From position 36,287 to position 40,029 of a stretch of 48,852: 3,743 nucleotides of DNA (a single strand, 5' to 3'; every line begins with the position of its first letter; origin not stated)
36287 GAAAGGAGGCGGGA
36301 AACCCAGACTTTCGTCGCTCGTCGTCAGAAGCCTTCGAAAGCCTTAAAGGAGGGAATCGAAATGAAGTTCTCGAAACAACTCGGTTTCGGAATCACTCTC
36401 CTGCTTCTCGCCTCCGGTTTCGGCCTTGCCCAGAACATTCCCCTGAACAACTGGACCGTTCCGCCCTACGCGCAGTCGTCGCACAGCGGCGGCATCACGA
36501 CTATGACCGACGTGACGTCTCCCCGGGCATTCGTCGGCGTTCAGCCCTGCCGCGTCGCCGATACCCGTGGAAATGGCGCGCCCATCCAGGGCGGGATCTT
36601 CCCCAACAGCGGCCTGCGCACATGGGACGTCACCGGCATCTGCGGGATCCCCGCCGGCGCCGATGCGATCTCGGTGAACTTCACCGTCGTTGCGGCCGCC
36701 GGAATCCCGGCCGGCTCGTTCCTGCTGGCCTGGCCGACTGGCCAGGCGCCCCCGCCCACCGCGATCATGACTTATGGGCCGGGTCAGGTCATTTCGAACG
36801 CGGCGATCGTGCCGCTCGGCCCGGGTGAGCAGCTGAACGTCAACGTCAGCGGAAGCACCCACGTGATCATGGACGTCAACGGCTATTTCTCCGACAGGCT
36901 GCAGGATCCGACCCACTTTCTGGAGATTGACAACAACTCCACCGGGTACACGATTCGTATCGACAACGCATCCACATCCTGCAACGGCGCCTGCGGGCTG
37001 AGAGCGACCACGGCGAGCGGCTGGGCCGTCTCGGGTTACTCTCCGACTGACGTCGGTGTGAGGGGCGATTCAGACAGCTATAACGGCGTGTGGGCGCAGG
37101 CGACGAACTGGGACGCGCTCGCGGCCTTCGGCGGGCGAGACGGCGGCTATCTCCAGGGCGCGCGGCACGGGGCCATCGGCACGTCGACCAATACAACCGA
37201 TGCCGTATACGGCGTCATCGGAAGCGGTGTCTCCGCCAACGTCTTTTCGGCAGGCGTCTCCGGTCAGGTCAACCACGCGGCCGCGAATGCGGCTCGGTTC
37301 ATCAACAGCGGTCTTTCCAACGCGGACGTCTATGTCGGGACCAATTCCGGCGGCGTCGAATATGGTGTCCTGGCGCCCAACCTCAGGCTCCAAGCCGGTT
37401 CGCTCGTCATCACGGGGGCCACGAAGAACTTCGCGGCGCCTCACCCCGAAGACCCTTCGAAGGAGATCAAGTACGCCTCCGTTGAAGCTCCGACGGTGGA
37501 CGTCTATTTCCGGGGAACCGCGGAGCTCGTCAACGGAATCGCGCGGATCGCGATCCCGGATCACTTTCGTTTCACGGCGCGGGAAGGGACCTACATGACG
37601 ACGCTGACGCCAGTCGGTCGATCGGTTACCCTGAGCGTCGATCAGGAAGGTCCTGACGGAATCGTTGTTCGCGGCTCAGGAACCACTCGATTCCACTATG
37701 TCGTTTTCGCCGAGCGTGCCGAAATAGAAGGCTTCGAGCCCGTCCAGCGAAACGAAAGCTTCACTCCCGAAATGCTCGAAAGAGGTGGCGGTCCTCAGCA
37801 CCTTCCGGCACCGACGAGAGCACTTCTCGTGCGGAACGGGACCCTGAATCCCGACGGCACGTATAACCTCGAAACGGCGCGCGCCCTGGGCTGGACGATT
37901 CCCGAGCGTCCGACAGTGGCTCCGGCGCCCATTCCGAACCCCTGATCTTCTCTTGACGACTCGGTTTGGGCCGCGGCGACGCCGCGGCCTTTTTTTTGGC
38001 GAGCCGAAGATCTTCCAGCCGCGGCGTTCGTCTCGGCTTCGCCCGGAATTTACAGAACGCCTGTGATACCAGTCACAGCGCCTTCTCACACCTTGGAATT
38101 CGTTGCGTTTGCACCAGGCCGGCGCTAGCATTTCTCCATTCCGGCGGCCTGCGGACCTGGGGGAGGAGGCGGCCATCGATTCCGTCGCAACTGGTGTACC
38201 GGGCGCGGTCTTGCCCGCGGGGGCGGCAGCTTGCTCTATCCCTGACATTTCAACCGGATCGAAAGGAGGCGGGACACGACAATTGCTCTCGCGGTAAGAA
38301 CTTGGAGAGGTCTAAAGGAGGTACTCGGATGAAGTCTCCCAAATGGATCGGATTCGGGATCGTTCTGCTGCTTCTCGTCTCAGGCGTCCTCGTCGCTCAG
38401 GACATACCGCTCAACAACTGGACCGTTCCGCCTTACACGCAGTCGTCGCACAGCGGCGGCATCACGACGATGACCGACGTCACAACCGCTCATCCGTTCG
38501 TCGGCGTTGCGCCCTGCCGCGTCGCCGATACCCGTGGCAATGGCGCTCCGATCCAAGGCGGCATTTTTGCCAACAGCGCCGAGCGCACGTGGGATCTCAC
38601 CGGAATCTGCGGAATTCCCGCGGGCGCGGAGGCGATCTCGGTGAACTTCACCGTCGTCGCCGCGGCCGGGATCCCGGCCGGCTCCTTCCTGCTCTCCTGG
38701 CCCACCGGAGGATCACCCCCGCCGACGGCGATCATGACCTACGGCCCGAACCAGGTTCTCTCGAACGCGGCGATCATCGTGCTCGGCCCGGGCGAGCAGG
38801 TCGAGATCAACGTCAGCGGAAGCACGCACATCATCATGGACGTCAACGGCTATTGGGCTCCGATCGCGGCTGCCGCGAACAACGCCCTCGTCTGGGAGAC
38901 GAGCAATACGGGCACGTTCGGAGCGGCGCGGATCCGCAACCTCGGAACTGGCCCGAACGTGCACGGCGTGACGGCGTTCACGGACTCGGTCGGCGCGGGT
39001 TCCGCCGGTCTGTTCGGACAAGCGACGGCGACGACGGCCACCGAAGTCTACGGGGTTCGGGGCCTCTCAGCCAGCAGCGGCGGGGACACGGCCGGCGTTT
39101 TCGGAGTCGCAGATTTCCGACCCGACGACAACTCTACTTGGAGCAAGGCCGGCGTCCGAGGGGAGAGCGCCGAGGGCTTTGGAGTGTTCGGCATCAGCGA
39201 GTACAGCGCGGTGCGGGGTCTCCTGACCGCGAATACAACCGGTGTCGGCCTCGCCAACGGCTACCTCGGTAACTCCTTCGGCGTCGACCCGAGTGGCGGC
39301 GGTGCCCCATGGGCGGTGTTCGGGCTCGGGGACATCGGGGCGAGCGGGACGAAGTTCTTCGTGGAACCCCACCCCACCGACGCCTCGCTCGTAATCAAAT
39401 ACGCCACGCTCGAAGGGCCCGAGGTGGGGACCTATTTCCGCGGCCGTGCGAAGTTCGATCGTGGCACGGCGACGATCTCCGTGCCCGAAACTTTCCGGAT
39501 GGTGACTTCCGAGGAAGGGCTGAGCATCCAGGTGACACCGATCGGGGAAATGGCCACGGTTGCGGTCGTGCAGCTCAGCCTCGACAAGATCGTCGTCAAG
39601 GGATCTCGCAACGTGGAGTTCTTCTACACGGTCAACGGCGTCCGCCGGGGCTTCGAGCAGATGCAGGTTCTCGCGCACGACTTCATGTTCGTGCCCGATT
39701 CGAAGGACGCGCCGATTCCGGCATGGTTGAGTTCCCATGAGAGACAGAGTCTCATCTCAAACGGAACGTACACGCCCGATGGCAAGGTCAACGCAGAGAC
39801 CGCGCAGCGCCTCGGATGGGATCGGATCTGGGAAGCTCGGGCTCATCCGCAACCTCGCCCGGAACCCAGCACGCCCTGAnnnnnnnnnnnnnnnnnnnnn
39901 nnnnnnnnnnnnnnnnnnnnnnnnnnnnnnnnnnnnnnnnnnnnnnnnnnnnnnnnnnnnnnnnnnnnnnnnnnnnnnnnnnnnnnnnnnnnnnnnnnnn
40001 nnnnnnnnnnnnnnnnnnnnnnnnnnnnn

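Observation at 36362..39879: Mosaic paralogs: N-module and C-module relationships disagree, implying module shuffling within the family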

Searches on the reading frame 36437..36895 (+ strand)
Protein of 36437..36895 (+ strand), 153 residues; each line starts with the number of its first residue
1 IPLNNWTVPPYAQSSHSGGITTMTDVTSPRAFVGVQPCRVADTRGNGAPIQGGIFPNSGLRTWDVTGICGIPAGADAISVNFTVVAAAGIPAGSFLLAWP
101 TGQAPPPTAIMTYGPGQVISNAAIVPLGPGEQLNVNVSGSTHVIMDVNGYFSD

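Call 83: predict_structure(alignment_id=A3)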
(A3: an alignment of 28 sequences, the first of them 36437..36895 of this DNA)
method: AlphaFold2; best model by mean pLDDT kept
length: 153 residues; sequences in the alignment: 28
mean_pLDDT: 87.1   pTM: 0.77
mean pLDDT of the five models: 87.1, 86.6, 86.5, 85.3, 84.5
residues with pLDDT >= 90: 119; 70-90: 5; 50-70: 12; < 50: 17
segments of 3 or more residues with pLDDT < 50: 1-16
pLDDT, mean of each block of 10 residues (from residue 1): 41 50 59 94 96 96 96 96 97 97 96 98 97 98 98 88
secondary structure, 60 per line:
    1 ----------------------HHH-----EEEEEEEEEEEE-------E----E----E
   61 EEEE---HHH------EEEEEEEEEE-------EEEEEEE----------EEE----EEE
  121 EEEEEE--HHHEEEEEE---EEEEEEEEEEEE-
elements in order: E31-42 E60-64 E77-86 E94-100 E111-113 E118-126 E132-137 E141-152
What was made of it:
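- On Carbohydrate-binding-module-like jelly roll (N-module): The model is a confident beta-sandwich, with pLDDT 94-98 over residues 31-153 (call 83).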

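Call 85: fold_search(model_id=the predicted structure, library=pdb)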
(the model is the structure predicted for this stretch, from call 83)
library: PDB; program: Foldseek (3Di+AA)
matches with E <= 10: 1759; with E <= 0.001: 3
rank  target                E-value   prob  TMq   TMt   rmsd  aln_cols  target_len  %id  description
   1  8ond_A                1.4e-04  1.00  0.46  0.24   6.9       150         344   17  Structure of the C-terminal domains of the Bdellovibrio bacteriovorus Bd2133 fibre (released 2023-10-25)
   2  8ond_B                2.1e-04  1.00  0.53  0.26   6.5       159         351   14  Structure of the C-terminal domains of the Bdellovibrio bacteriovorus Bd2133 fibre (released 2023-10-25)
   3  8ok3                  7.8e-04  1.00  0.54  0.66   3.6       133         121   11  Structure of the C-terminal domain of the Bdellovibrio bacteriovorus Bd2133 fibre (released 2023-10-25)
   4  7wim_L                2.2e-03  1.00  0.37  0.54   5.9       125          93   15  Crystal structure of Arabidopsis thaliana FKBP43 N-terminal domain (released 2022-09-21)
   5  4xup_C                2.6e-03  0.99  0.36  0.36   8.8       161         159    6  Structure of the N-terminal CBM22-1-CBM22-2 tandem domain from Paenibacillus barcinonensis Xyn10C (released 2015-06-03)
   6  9t3p_A                2.9e-03  0.98  0.28  0.37   9.5       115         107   11  Nonameric Ena1C ring of Bacillus cereus (released 2025-12-03)
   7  3nru_L                3.6e-03  0.91  0.29  0.29  10.2       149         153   10  Ligand binding domain of EPHA7 (released 2010-12-08)
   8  6s44                  4.0e-03  0.99  0.39  0.40   6.6       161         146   11  Faba bean necrotic stunt virus (FBNSV) (released 2020-07-15)
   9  7wim_H                4.5e-03  1.00  0.41  0.61   5.2       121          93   15  Crystal structure of Arabidopsis thaliana FKBP43 N-terminal domain (released 2022-09-21)
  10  1yq5_A                4.5e-03  0.99  0.37  0.39   5.0       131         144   10  PRD1 vertex protein P5 (released 2005-04-26)
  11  3p6b_A                4.5e-03  0.96  0.36  0.31  10.8       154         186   12  The crystal structure of CelK CBM4 from Clostridium thermocellum (released 2011-08-24)
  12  7wim_I                5.0e-03  1.00  0.41  0.60   5.2       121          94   15  Crystal structure of Arabidopsis thaliana FKBP43 N-terminal domain (released 2022-09-21)
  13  3afg_B                5.3e-03  0.99  0.36  0.14   5.3       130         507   12  Crystal structure of ProN-Tk-SP from Thermococcus kodakaraensis (released 2010-08-04)
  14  8xmz_A                5.3e-03  0.98  0.34  0.37  10.8       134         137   10  Crystal structure of a novel porphyran-binding carbohydrate binding module (released 2024-01-17)
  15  4y6t_C                5.9e-03  0.97  0.36  0.37   7.9       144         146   10  Structure of Tobacco streak virus coat protein dimer at 2.4 Angstroms resolution (released 2016-01-20)
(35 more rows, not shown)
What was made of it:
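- Closest known: Bdellovibrio bacteriovorus MAT. Same: The N-module model here has its best PDB matches in the Bd2133 C-terminal beta-sandwich tip: 8ond and 8ok3, E 1.4e-4 to 7.8e-4, TM 0.66 on the target (call 85).
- PDB fold matches are weak, with best E of 1.4e-4 (call 85).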

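Call 90: search_solved_structures(query=window:36437-36895:+, max_evalue=10)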
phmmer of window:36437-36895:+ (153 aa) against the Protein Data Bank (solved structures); distinct sequences matched with E-value up to 10: 0.

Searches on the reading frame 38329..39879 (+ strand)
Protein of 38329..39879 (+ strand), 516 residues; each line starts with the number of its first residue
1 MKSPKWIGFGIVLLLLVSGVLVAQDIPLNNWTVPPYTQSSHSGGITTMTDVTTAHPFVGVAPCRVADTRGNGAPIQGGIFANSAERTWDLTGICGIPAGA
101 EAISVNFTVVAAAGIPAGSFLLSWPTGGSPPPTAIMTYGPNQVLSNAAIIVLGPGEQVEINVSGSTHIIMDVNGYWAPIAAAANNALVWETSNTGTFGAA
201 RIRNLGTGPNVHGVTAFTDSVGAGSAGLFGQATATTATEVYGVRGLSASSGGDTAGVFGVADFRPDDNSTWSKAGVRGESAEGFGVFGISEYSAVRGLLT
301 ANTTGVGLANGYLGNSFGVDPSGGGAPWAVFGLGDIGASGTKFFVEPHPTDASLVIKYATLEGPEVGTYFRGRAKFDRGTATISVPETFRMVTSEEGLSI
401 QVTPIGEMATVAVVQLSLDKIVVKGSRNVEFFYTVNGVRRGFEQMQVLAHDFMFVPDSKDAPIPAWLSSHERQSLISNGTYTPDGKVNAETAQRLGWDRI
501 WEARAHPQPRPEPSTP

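Call 6: search_protein_families(library=pfam, proteins=[window:38329-39879:+], max_evalue=1)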
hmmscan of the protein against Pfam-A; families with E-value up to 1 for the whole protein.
window:38329-39879:+ (516 aa): 0 families

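Call 7: search_protein_families(library=ncbifam, proteins=[window:38329-39879:+], max_evalue=1)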
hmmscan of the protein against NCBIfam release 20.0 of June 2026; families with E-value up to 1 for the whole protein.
window:38329-39879:+ (516 aa): 0 families

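Call 39: search_protein_families(library=phrogs, proteins=[window:38329-39879:+], max_evalue=0.1)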
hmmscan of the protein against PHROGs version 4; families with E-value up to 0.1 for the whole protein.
window:38329-39879:+ (516 aa): 2 families
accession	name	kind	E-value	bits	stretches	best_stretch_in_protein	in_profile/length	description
phrog_17490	-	unknown function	5.6e-13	49.9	1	337-444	128-235/266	-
phrog_28536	-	unknown function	3.7e-11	43.8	1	334-451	88-207/224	-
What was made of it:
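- On Phage tail fibre / receptor-binding protein: PHROGs 17490 and 28536 match with E down to 5.6e-13 (call 39).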

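Call 43: find_homologous_proteins(query=window:38329-39879:+)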
Query window:38329-39879:+ (516 aa): 1295 proteins with E <= 0.001 among 8000 candidates; the best 120 are listed.
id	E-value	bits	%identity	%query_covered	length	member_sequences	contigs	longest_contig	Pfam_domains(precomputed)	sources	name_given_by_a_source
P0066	0.0e+0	1102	97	96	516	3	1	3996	-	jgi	jgi:hypothetical protein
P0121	1.9e-209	715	83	74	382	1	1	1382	-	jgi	jgi:hypothetical protein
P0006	1.3e-166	573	52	100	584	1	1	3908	-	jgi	jgi:hypothetical protein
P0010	3.4e-164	565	51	100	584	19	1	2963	-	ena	-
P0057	5.9e-163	561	56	100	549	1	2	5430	-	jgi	jgi:hypothetical protein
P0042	3.2e-160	552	53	99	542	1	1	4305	-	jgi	jgi:hypothetical protein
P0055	8.5e-159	548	53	95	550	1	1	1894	-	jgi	jgi:hypothetical protein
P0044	1.1e-155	537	53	100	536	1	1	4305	-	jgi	jgi:hypothetical protein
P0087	1.2e-153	531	52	98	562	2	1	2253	-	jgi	jgi:hypothetical protein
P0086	1.7e-152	527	54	52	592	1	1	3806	-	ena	-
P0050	2.0e-151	523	53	100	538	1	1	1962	-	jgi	jgi:hypothetical protein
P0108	5.9e-151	522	51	97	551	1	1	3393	-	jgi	-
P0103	2.2e-150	520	55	98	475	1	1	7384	-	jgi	jgi:hypothetical protein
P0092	1.4e-149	517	53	97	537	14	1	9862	-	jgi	-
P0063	6.5e-149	515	53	98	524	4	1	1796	-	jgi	jgi:hypothetical protein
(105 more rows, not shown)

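Call 45: find_encoding_contigs(protein=P0121, flank=10000, max_places=4)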
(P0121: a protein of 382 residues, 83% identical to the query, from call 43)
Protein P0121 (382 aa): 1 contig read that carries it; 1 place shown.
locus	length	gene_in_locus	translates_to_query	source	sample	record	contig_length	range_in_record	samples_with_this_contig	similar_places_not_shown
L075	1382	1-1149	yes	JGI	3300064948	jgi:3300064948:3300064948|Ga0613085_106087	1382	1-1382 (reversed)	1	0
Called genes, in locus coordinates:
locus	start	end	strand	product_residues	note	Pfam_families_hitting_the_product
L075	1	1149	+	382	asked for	?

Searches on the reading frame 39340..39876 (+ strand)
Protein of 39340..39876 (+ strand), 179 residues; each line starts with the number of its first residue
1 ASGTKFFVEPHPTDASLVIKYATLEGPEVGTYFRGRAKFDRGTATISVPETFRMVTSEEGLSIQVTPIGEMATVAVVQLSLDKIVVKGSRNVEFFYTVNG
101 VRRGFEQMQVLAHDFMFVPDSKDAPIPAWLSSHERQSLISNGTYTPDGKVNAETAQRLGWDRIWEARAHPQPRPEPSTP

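Call 55: search_dna_similar(query=window:39340-39876:+, collection=phages, mode=protein, max_evalue=0.001, max_rows=25)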
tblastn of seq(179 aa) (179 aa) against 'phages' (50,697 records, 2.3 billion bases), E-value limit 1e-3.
Records with a match: 43; places in all: 53; records where one place covers at least 80% of the query: 0.
Best place of each record, by identity: <60% 43.
By first word of the organism name: Synechococcus 29; Arthrobacter 4; Flavobacterium 4; Marine 3; Prochlorococcus 2; Cyanophage 1.
By host as written in the record: Synechococcus sp. WH 7803 6; Synechococcus sp. 5; Synechococcus sp. MW02 4; Flavobacterium sp. LMO8 4; Synechococcus sp. WH8102 3; - 3; Synechococcus sp. WH8109 3; Arthrobacter globiformis B-2979 2; and 8 more.
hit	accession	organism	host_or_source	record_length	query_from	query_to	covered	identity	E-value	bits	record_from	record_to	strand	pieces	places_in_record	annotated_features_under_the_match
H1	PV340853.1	Synechococcus phage Sf-CH8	Synechococcus sp. WH8102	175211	5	110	59%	34.3%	1e-12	70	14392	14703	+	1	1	hypothetical protein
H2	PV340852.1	Synechococcus phage Sf-CH5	Synechococcus sp. WH8102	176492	5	110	59%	34.3%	1e-12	70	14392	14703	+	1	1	hypothetical protein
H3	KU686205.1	Synechococcus phage S-CAM9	Synechococcus sp.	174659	5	134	73%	27.8%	3e-6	52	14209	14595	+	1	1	hypothetical protein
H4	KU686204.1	Synechococcus phage S-CAM9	Synechococcus sp.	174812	5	134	73%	27.8%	3e-6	52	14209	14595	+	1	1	hypothetical protein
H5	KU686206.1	Synechococcus phage S-CAM9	Synechococcus sp.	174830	5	134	73%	27.8%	3e-6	52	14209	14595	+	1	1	hypothetical protein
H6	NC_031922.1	Synechococcus phage S-CAM9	Synechococcus sp.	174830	5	134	73%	27.8%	3e-6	52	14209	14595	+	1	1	hypothetical protein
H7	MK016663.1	Synechococcus phage S-H68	Synechococcus sp. LTWRED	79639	5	108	58%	34.6%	2e-9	61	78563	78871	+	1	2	hypothetical protein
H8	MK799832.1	Synechococcus phage S-B05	Synechococcus sp. MW02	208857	5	108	58%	34.6%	2e-9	61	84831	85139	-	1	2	hypothetical protein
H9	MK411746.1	Arthrobacter phage Sonali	Arthrobacter globiformis B-2979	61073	2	103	57%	35.2%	9e-7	54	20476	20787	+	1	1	19: hypothetical protein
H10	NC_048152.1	Arthrobacter phage Sonali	Arthrobacter globiformis B-2979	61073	2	103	57%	35.2%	9e-7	54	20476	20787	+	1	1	19: hypothetical protein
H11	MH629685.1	Synechococcus virus S-PRM1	Synechococcus sp. WH 7803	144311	5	134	73%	27.1%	8e-6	50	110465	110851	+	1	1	hypothetical protein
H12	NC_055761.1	Synechococcus virus S-PRM1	Synechococcus sp. WH 7803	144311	5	134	73%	27.1%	8e-6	50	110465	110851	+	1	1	hypothetical protein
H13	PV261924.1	Synechococcus phage RN05-S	Synechococcus sp. MW02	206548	5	110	59%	31.8%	1e-4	47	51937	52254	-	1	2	collagen triple helix repeat protein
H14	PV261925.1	Synechococcus phage RB11-B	Synechococcus sp. MW02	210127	5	110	59%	31.8%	1e-4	47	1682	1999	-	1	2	hypothetical protein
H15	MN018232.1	Synechococcus phage S-B43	Synechococcus sp. MW02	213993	5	110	59%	31.8%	1e-4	47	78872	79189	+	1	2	hypothetical protein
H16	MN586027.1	Arthrobacter phage Mufasa8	Arthrobacter sp. ATCC 21022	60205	2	103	57%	31.7%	3e-7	55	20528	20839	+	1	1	19: minor tail protein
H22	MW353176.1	Flavobacterium phage vB_FspM_immuto_3-5A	Flavobacterium sp. LMO8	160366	5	108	58%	29.8%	8e-8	57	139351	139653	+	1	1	putative tail fiber-like protein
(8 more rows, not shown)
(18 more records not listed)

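Call 56: get_annotated_region(hit=H16, flank=3000)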
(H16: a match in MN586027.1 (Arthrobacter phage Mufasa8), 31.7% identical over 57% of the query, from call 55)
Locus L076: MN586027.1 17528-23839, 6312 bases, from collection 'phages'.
description: Arthrobacter phage Mufasa8, complete genome.
organism: Arthrobacter phage Mufasa8 (NCBI taxid 2656526)
taxonomy: Viruses; Duplodnaviria; Heunggongvirae; Uroviricota; Caudoviricetes; Mufasoctovirus; Mufasoctovirus mufasa8
host: Arthrobacter sp. ATCC 21022; source: soil; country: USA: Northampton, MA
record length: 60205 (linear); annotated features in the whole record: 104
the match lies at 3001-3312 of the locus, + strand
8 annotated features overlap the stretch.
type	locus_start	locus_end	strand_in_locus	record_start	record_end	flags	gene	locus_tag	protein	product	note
CDS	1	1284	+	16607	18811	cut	17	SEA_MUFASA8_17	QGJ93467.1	minor tail protein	-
CDS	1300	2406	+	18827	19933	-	18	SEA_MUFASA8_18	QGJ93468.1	minor tail protein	-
CDS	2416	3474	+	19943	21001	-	19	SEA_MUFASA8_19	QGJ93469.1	minor tail protein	-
CDS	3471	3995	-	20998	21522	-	20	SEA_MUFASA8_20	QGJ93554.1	hypothetical protein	-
CDS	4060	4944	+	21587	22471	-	21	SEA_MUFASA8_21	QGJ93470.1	hypothetical protein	-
CDS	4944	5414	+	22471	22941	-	22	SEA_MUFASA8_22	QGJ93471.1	membrane protein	-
CDS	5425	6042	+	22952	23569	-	23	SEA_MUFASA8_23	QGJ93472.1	lysin A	-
CDS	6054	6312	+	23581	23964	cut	24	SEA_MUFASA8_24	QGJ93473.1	hypothetical protein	-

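Call 57: get_annotated_region(hit=H22, flank=3000)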
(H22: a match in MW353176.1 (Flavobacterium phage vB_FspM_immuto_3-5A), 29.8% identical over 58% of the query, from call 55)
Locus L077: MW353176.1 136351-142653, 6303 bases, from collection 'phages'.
description: Flavobacterium phage vB_FspM_immuto_3-5A, complete genome.
organism: Flavobacterium phage vB_FspM_immuto_3-5A (NCBI taxid 2801478)
taxonomy: Viruses; Duplodnaviria; Heunggongvirae; Uroviricota; Caudoviricetes; Immutovirus
host: Flavobacterium sp. LMO8; source: Baltic Sea mesocosm; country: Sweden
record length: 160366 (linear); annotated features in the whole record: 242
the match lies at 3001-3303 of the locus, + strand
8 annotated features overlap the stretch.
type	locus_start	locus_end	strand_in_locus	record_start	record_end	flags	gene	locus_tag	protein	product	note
CDS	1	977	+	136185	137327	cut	-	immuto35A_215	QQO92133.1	structural protein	-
CDS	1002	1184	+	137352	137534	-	-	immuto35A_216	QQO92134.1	hypothetical protein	-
CDS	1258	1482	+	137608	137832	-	-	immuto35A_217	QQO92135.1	hypothetical protein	-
CDS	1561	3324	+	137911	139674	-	-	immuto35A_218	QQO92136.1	putative tail fiber-like protein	-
CDS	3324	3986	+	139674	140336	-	-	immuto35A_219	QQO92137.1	structural protein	-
CDS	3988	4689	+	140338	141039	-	-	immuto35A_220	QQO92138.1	structural protein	-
CDS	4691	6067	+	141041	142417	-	-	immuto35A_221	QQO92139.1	hypothetical protein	-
CDS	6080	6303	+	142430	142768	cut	-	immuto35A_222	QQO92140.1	hypothetical protein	-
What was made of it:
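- On Phage tail fibre / receptor-binding protein: Residues 5-110 of the C-module hit the C-terminal parts of Arthrobacter phage Mufasa8 gp19 (minor tail protein), a Flavobacterium phage 'tail fiber-like protein' and cyanophage proteins (calls 55-57).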
